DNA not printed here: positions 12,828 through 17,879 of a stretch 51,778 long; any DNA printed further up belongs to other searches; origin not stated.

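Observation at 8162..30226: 22-kb array of eight paralogous surface proteins that combine cohesin-like and dockerin-like modules with a T9SS-type CTD: a cellulosome-style assembly outside the Firmicutes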

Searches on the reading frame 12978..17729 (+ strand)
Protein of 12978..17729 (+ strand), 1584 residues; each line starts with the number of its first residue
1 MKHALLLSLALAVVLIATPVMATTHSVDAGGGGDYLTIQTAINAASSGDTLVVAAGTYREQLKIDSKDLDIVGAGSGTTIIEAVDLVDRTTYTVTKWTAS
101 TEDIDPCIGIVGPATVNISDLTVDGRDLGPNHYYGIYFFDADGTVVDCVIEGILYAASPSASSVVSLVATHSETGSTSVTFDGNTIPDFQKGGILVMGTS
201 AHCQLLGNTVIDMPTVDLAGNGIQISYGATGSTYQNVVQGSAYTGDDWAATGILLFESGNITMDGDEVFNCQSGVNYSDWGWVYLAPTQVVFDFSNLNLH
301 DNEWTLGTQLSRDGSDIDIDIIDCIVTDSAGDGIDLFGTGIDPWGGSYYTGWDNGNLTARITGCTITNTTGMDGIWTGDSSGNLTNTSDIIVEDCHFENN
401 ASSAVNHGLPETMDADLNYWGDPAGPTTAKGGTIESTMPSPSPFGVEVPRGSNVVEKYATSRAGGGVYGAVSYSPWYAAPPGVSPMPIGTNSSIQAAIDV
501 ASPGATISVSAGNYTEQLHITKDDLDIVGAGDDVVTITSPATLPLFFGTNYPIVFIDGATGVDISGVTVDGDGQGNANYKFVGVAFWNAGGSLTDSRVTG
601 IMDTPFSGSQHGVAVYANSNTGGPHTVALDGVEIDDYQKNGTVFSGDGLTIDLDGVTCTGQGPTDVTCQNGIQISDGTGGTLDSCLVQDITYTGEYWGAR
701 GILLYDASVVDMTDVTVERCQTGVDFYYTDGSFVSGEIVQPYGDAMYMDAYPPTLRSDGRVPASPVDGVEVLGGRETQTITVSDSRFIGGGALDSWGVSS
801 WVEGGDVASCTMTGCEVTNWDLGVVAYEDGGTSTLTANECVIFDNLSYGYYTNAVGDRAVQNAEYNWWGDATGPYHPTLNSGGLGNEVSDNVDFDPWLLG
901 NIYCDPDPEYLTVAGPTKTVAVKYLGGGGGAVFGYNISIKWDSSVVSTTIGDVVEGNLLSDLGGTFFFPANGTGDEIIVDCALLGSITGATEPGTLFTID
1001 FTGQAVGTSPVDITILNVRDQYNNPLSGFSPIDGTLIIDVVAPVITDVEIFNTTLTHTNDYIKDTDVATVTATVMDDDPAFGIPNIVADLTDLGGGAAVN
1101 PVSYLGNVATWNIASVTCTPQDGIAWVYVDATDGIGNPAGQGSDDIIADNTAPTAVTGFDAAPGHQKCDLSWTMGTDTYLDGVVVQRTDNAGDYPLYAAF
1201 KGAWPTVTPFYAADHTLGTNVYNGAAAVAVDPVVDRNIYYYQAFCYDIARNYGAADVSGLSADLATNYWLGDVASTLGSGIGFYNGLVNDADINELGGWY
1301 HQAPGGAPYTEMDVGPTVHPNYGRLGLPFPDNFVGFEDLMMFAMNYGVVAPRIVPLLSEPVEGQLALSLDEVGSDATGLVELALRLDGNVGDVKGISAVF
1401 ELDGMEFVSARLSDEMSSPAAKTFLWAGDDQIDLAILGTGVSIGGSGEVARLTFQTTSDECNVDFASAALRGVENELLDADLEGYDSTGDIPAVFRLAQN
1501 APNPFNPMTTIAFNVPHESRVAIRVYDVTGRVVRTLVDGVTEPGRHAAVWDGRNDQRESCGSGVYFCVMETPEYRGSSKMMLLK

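Call 4: search_protein_families(library=pfam, proteins=[window:12978-17729:+], max_evalue=0.01)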
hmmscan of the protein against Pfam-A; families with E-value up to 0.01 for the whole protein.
window:12978-17729:+ (1584 aa): 5 families
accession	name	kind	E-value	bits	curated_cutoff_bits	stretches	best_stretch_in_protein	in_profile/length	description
PF13229.12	Beta_helix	-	4.8e-22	78.7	25.9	2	114-285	9-153/158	Right handed beta helix region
PF13860.13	FlgD_ig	-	9.5e-07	29.2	27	1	1516-1568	19-72/79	FlgD Ig-like domain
PF01095.25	Pectinesterase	-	6.8e-06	25.5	27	1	27-95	4-80/298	Pectinesterase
PF05048.19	NosD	-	0.00067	19.6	23.6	0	176-274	46-130/212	Periplasmic copper-binding protein (NosD)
PF18962.6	Por_Secre_tail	-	0.0028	18.3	27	0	1502-1537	3-35/75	Secretion system C-terminal sorting domain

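Call 8: search_protein_families(library=ncbifam, proteins=[window:12978-17729:+], max_evalue=0.1)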
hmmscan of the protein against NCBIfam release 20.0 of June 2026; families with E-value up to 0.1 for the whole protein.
window:12978-17729:+ (1584 aa): 6 families
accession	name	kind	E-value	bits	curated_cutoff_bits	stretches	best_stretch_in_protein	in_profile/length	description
TIGR04247.1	NosD_copper_fam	subfamily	1e-12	47.3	300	1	38-142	1-106/377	nitrous oxide reductase family maturation protein NosD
NF052323.1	T9SSA_dep_M6i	equivalog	3.6e-05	21.9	600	1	1499-1582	959-1036/1043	T9SS-dependent M6-like inactivated metalloprotease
TIGR04183.1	Por_Secre_tail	domain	0.00017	21.5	23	1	1502-1580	3-69/72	T9SS type A sorting domain-containing protein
NF005176.1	PRK06655.1-1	equivalog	0.00093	19.2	230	1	1516-1570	94-148/197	flagellar hook assembly protein FlgD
NF009276.0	PRK12633.1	equivalog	0.00098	18.9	383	1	1518-1566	128-176/234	flagellar basal body rod modification protein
NF004850.0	PRK06201.1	subfamily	0.067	12.7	231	0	32-57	65-90/222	hypothetical protein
